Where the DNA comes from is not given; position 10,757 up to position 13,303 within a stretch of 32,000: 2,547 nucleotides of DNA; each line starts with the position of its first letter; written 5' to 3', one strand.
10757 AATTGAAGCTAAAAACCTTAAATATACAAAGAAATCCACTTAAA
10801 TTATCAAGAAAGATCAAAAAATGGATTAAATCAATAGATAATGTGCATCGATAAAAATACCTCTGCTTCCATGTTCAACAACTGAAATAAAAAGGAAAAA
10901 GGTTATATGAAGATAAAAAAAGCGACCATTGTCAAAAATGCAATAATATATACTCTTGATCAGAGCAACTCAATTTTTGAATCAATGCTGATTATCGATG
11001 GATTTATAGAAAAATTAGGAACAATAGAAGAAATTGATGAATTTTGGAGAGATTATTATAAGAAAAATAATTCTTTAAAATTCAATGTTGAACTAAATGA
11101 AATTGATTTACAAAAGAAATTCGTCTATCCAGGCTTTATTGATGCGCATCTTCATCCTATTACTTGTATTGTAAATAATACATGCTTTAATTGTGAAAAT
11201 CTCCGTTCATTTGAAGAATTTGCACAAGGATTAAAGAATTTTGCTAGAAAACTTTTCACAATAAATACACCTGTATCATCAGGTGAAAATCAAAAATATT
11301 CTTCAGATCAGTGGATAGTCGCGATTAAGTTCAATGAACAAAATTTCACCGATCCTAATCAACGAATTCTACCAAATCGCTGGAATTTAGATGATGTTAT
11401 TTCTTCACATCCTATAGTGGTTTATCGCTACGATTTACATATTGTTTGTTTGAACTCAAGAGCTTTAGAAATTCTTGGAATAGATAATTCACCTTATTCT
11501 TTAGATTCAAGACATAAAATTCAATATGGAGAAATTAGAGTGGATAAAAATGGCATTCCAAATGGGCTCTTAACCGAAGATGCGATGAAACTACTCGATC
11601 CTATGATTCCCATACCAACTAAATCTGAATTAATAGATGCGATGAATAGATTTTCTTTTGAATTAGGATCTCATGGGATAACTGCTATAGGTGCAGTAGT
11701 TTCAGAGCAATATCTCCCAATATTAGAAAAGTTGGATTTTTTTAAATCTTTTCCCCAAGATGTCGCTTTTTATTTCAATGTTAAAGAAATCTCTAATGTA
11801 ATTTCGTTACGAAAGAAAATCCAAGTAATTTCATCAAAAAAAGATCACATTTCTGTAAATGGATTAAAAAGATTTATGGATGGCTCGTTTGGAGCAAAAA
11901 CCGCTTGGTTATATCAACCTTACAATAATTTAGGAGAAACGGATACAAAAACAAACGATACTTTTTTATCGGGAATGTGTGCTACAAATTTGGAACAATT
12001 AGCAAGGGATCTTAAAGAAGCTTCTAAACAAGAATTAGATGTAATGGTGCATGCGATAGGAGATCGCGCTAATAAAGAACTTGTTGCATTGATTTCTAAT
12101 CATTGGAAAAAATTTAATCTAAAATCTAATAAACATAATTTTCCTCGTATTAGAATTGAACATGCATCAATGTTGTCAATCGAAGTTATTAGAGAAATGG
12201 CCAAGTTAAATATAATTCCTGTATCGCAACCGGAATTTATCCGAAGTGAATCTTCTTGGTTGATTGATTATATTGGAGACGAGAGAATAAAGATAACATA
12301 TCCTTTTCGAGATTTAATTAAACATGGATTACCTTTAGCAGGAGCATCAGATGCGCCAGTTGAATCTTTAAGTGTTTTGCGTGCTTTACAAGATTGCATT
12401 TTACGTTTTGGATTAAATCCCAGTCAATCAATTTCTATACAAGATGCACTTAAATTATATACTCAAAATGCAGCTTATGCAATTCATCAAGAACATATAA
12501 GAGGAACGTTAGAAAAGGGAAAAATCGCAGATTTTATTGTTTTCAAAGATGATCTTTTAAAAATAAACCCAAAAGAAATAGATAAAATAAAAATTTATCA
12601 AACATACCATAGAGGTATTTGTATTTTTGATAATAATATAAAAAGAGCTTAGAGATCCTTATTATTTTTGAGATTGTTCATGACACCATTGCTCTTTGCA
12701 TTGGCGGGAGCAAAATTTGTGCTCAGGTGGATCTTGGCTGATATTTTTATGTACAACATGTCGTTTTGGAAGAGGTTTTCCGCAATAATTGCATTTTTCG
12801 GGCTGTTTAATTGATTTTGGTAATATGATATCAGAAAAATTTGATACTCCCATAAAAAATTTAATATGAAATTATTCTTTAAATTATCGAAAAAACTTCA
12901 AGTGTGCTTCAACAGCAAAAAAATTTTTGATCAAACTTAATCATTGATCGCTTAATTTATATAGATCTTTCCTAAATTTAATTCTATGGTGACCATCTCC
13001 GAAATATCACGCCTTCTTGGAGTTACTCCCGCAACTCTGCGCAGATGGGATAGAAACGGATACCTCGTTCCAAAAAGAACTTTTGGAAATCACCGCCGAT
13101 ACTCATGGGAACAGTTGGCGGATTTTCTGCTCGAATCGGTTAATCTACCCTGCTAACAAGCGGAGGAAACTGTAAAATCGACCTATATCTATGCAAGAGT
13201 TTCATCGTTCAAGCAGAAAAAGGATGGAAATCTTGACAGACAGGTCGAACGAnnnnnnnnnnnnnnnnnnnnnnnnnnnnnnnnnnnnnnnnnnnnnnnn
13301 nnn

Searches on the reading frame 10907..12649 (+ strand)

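Call 9: search_protein_families(library=pfam, proteins=[window:10907-12649:+])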
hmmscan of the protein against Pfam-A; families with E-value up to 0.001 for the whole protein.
window:10907-12649:+ (581 aa): 2 families
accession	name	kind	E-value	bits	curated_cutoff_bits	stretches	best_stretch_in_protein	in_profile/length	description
PF07969.17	Amidohydro_3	-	2e-70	239.1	29.7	1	65-572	2-470/472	Amidohydrolase family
PF01979.26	Amidohydro_1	-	2.7e-14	53.6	25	1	362-551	134-327/345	Amidohydrolase family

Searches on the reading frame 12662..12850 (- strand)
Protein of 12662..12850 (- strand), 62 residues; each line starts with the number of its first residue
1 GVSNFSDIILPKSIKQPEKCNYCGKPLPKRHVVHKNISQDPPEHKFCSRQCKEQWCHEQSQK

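Call 9: search_protein_families(library=pfam, proteins=[window:12662-12850:-])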
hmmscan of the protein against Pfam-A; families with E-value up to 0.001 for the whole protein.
window:12662-12850:- (62 aa): 2 families
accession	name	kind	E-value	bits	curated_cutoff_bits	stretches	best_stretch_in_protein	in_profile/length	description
PF24461.1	DUF7576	-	9.4e-06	25.8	27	1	16-55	17-58/60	Family of unknown function (DUF7576)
PF06467.20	zf-FCS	-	0.00012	22.3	22.4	1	19-52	6-36/39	MYM-type Zinc finger with FCS sequence motif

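Call 93: search_protein_families(library=padloc, proteins=[window:12662-12850:-], max_evalue=0.1)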
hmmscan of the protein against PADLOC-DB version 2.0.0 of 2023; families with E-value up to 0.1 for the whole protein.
window:12662-12850:- (62 aa): 0 families

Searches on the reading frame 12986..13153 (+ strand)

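Call 9: search_protein_families(library=pfam, proteins=[window:12986-13153:+])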
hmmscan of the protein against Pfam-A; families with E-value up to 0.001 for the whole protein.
window:12986-13153:+ (56 aa): 6 families
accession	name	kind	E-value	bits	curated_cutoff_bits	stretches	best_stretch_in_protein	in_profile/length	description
PF00376.29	MerR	-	2.2e-14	53.4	28.2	1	3-39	1-38/38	MerR family regulatory protein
PF13411.12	MerR_1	-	1.4e-12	48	21.6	1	3-47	2-46/69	MerR HTH family regulatory protein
PF12728.13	HTH_17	-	4.9e-08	33.6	27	1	2-49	2-48/51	Helix-turn-helix domain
PF01527.26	HTH_Tnp_1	-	0.00033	21.2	24.1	0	2-23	24-45/75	Transposase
PF13384.12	HTH_23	-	0.00052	20.2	24.6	0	2-21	18-37/50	Homeodomain-like domain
PF13518.12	HTH_28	-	0.00055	20.4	25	1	3-23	14-34/52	Helix-turn-helix domain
